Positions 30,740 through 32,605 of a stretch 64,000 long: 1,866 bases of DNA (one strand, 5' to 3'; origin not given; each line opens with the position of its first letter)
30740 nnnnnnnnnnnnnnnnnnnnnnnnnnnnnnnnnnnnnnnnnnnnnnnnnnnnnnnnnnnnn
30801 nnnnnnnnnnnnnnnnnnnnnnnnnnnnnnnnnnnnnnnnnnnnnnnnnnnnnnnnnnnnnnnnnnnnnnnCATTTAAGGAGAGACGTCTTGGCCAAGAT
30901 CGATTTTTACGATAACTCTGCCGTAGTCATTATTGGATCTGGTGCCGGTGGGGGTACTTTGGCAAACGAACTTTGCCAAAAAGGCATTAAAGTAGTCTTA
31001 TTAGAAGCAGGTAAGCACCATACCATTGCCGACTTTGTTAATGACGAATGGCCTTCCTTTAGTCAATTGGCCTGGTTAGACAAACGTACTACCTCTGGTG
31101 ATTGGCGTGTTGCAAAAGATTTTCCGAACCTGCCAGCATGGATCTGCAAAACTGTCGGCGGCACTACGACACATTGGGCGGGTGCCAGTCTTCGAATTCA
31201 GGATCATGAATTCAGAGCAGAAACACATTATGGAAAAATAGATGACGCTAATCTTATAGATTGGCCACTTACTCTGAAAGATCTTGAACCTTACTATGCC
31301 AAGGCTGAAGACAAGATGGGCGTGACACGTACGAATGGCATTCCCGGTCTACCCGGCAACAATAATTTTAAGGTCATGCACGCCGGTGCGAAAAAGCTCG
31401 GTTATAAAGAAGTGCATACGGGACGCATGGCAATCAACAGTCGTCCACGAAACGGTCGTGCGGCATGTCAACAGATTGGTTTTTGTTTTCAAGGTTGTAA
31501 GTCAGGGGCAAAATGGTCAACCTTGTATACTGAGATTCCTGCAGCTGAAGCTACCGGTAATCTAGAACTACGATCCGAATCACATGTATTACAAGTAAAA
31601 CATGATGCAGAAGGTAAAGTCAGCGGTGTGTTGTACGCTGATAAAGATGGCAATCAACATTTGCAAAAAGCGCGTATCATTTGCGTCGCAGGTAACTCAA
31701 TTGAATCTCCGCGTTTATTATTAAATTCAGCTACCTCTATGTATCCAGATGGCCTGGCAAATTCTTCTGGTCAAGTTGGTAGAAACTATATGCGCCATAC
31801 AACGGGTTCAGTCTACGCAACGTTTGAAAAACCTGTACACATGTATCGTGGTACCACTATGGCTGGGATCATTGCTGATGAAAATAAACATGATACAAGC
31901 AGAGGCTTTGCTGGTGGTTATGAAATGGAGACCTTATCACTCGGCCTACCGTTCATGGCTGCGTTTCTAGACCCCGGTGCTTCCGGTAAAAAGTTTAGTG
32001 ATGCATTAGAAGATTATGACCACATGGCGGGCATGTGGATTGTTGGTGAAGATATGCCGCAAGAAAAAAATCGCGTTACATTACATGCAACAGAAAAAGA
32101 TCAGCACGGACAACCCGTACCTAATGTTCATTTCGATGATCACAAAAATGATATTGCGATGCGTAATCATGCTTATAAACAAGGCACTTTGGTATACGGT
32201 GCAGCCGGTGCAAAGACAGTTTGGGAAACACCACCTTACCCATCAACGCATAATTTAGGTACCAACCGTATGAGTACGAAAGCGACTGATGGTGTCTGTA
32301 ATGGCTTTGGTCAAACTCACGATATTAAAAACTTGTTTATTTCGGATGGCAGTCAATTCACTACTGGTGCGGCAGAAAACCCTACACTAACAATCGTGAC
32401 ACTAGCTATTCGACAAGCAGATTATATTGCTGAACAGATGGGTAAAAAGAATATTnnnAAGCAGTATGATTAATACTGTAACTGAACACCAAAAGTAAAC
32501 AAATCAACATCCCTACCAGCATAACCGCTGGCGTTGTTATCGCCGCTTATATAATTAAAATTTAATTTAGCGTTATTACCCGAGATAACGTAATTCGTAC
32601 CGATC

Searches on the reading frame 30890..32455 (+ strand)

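Call 17: search_protein_families(library=pfam, proteins=[window:30890-32455:+], max_evalue=0.00001)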
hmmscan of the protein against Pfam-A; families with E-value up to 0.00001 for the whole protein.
window:30890-32455:+ (522 aa): 2 families
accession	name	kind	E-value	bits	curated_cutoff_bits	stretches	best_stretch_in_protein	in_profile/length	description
PF05199.19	GMC_oxred_C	-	1.3e-20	74.8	24.6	1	390-506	1-139/139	GMC oxidoreductase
PF00732.25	GMC_oxred_N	-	8.5e-19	68.7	23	1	86-304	24-217/218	GMC oxidoreductase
